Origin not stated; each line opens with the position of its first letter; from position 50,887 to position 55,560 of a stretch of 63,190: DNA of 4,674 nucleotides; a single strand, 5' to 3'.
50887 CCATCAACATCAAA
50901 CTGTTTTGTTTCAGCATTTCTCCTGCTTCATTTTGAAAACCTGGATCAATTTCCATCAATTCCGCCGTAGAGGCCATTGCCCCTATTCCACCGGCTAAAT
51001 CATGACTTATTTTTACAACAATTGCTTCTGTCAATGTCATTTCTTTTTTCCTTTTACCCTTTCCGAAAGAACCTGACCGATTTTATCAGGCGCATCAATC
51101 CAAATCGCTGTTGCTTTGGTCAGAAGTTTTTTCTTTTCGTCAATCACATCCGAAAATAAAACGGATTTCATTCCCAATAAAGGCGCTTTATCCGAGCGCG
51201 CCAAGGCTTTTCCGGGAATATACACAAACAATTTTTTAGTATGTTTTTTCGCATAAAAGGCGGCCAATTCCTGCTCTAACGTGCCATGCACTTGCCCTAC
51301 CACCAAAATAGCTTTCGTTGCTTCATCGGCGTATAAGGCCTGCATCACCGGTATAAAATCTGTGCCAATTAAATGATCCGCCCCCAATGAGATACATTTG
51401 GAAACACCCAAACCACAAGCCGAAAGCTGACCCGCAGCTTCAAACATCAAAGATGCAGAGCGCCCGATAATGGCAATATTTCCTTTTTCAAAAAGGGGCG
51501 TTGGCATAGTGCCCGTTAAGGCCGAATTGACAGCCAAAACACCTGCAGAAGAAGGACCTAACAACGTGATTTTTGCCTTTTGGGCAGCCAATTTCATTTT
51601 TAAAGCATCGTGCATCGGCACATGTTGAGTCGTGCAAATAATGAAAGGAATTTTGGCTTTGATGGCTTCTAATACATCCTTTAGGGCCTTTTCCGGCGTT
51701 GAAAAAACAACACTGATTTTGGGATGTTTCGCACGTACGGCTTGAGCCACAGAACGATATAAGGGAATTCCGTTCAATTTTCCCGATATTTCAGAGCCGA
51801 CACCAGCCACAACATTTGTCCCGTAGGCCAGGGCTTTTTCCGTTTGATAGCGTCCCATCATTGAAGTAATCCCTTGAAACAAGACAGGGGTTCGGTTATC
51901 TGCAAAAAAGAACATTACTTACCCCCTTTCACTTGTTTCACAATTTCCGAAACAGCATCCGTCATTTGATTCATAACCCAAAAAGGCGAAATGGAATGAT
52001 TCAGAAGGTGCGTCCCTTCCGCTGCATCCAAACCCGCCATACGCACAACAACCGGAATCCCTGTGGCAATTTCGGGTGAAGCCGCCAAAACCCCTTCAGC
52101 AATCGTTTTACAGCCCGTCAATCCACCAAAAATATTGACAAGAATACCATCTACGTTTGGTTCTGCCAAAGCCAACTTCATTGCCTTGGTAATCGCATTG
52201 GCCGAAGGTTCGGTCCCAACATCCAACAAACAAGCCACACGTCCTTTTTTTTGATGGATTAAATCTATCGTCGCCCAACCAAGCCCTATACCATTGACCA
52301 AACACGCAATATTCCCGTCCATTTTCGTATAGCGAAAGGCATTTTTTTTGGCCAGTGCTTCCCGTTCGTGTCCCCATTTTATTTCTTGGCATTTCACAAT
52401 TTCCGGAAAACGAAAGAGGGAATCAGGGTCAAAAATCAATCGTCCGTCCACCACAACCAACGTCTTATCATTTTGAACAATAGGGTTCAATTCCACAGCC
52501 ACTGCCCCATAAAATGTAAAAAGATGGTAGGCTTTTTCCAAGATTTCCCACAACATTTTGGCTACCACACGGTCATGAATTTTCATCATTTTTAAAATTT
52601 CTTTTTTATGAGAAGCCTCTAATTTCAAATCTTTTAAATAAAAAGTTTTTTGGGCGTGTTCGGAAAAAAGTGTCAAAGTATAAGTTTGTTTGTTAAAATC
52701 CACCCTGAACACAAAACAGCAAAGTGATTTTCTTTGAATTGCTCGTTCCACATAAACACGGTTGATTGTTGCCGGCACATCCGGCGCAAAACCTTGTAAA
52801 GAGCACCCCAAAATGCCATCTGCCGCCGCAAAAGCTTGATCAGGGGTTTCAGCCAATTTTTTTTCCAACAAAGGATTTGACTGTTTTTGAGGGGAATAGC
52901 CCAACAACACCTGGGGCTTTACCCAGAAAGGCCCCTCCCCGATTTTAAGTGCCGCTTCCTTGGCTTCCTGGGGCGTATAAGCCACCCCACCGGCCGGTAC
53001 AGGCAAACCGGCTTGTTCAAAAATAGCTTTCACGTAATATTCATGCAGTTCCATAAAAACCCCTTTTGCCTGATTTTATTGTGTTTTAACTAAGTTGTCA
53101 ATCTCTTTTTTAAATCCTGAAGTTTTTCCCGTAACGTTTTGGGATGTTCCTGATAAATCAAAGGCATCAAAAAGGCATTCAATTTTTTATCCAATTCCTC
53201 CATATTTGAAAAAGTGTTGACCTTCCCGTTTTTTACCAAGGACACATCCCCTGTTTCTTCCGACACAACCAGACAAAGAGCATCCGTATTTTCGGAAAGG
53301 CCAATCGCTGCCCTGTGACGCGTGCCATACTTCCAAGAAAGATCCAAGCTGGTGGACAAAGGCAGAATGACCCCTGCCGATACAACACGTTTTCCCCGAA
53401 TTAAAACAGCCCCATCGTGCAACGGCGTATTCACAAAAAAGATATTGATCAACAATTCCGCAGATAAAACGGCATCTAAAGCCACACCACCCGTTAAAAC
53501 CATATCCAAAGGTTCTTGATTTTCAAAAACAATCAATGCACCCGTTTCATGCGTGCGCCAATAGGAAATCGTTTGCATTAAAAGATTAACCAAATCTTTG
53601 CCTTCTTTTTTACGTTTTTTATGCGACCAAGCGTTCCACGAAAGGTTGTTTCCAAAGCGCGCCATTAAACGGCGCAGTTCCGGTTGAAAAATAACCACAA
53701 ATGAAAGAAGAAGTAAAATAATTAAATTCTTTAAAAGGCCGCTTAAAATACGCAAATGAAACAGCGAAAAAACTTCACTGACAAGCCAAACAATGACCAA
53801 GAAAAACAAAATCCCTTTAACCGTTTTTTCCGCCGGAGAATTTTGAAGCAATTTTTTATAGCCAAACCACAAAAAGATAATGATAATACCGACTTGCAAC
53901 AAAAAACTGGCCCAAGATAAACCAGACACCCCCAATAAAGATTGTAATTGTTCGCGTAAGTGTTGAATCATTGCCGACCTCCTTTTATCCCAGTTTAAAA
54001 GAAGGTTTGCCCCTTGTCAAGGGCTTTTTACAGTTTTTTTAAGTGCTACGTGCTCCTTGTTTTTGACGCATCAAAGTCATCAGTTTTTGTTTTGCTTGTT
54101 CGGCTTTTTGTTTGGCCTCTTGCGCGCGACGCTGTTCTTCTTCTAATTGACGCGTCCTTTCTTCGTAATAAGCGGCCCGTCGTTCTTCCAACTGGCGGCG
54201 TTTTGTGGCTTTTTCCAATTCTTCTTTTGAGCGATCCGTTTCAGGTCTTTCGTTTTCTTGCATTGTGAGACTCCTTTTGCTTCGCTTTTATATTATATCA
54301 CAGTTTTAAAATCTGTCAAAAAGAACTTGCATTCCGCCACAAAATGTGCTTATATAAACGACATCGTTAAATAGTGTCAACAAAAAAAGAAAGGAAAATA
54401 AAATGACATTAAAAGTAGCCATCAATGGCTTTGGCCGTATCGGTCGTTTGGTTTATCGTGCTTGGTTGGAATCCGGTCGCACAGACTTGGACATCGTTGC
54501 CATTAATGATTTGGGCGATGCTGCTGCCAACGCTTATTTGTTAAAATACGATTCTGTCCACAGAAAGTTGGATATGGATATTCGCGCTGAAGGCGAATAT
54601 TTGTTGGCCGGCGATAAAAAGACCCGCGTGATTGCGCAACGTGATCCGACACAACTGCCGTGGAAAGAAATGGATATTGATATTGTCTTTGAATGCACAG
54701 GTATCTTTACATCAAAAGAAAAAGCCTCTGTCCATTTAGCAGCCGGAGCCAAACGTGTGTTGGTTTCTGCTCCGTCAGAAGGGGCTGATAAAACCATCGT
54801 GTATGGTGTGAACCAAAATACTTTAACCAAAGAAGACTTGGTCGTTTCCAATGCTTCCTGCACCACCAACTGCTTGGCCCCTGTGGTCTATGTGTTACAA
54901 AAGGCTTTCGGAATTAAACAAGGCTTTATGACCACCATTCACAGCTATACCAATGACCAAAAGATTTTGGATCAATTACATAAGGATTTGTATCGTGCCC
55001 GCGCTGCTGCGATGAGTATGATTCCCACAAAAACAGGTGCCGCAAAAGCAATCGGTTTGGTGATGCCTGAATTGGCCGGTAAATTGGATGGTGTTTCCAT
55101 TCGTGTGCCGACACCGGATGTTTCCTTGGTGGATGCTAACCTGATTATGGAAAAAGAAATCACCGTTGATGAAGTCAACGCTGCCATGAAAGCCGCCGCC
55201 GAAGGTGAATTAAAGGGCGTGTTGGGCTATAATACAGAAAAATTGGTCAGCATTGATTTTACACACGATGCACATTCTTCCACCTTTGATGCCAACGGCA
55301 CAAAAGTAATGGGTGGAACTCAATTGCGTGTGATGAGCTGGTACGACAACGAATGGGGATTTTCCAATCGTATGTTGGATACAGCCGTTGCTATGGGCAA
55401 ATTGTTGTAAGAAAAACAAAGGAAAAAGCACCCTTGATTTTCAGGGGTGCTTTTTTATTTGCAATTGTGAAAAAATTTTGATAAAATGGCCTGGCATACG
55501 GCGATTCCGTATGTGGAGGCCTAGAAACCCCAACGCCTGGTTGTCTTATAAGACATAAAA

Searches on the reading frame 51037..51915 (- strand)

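Call 38: search_protein_families(library=pfam, proteins=[window:51037-51915:-], max_evalue=0.001)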
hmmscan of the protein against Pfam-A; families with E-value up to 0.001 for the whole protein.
window:51037-51915:- (292 aa): 3 families
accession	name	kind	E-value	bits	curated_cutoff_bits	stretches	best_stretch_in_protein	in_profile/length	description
PF02629.25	CoA_binding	-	1e-12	49.1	22.3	1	7-97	2-96/97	CoA binding domain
PF13607.11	Succ_CoA_lig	-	1.6e-07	31.6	27.4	1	144-237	1-92/138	Succinyl-CoA ligase like flavodoxin domain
PF00549.24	Ligase_CoA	-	9.2e-05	23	24.5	1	152-219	3-71/128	CoA-ligase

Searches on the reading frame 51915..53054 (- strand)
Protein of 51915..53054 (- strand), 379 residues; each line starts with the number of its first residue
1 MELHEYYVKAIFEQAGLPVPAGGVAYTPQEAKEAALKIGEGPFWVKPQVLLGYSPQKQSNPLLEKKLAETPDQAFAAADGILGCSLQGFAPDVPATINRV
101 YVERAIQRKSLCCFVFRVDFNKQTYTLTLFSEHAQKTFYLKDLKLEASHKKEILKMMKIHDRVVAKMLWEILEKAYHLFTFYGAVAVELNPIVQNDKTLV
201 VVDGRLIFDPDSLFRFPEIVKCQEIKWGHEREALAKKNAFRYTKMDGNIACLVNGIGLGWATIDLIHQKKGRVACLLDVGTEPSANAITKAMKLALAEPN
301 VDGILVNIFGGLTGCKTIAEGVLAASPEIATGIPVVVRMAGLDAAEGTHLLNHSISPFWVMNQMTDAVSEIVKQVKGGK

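Call 38: search_protein_families(library=pfam, proteins=[window:51915-53054:-], max_evalue=0.001)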
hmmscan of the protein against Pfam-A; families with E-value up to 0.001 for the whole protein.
window:51915-53054:- (379 aa): 3 families
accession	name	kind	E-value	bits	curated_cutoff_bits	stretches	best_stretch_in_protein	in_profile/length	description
PF08442.15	ATP-grasp_2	-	8.7e-15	55.3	29.5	1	2-125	1-120/202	ATP-grasp domain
PF00549.24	Ligase_CoA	-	2.3e-14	54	24.5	1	252-345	1-96/128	CoA-ligase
PF13549.11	ATP-grasp_5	-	8.9e-05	22.4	27.6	0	3-39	10-46/221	ATP-grasp domain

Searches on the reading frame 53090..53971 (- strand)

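Call 38: search_protein_families(library=pfam, proteins=[window:53090-53971:-], max_evalue=0.001)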
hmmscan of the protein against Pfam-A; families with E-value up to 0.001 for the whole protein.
window:53090-53971:- (293 aa): 2 families
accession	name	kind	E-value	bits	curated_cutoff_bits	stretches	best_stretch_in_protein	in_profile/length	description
PF02457.21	DAC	-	1.5e-40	137.9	27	1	136-250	5-118/119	DisA bacterial checkpoint controller nucleotide-binding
PF19293.4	CdaA_N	-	0.00016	22.2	23.8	1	29-98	15-80/81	CdaA N-terminal transmembrane domain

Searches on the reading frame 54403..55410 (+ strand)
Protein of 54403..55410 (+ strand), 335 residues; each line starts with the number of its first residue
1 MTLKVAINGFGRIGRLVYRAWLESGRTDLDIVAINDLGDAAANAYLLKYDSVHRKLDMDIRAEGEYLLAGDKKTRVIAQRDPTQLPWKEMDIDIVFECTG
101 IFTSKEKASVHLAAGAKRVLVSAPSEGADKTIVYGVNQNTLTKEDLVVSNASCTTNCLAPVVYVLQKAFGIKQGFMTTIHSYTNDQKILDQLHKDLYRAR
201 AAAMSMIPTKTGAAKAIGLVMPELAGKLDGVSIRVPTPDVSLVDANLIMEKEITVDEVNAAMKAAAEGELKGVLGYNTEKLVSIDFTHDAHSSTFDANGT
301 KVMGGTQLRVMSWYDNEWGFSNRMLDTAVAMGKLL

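Call 38: search_protein_families(library=pfam, proteins=[window:54403-55410:+], max_evalue=0.001)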
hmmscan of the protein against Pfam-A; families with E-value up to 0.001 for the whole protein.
window:54403-55410:+ (335 aa): 2 families
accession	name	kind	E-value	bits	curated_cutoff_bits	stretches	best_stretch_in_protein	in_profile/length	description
PF02800.25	Gp_dh_C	-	1.7e-65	219.8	24.4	1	158-314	1-158/158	Glyceraldehyde 3-phosphate dehydrogenase, C-terminal domain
PF00044.30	Gp_dh_N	-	7.9e-37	126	31.7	1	4-105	2-101/101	Glyceraldehyde 3-phosphate dehydrogenase, NAD binding domain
